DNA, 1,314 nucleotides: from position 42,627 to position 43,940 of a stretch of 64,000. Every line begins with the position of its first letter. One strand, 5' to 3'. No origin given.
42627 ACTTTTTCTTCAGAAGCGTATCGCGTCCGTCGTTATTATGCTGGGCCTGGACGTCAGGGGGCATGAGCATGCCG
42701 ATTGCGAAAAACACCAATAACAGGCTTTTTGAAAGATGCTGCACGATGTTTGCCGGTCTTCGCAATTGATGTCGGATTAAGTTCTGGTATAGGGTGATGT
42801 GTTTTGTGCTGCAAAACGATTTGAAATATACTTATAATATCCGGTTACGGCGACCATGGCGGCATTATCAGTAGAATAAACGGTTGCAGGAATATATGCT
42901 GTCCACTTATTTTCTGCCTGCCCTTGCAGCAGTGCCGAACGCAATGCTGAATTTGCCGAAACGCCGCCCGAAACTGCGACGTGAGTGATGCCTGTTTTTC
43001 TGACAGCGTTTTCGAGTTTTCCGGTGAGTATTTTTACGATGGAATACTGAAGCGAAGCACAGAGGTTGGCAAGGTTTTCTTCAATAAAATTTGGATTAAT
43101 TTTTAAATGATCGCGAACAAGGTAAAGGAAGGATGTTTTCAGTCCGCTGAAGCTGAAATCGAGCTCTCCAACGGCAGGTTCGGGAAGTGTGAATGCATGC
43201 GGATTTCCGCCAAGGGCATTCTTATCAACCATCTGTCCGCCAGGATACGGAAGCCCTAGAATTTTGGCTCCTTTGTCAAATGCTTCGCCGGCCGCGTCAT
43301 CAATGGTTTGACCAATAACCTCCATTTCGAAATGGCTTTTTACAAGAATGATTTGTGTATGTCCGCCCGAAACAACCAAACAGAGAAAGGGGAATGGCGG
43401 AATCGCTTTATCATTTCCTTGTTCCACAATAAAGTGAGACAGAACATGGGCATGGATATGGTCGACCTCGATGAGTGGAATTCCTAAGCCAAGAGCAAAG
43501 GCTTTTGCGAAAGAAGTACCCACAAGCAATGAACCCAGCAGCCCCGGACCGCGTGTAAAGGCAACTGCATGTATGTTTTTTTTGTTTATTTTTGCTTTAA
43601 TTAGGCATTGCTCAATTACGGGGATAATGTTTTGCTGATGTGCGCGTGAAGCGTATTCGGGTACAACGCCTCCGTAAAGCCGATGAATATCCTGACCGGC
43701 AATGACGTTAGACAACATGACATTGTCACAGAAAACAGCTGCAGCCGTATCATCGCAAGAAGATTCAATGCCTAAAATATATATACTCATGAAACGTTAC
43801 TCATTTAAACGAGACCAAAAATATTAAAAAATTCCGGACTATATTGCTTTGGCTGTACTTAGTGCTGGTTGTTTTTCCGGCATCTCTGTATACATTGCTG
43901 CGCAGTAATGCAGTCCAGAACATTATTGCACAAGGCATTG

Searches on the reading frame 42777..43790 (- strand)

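Call 74: search_protein_families(library=pfam, proteins=[window:42777-43790:-], max_evalue=0.001)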
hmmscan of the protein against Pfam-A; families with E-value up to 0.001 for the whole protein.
window:42777-43790:- (337 aa): 2 families
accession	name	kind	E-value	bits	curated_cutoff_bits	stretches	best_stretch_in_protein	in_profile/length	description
PF00814.31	TsaD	-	1e-84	284.8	24.8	1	25-314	2-263/264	tRNA N6-adenosine threonylcarbamoyltransferase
PF22521.2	HypF_C_2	-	3.2e-06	27.5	27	1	239-309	165-235/241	Carbamoyltransferase, Kae1-like Domain, second subdomain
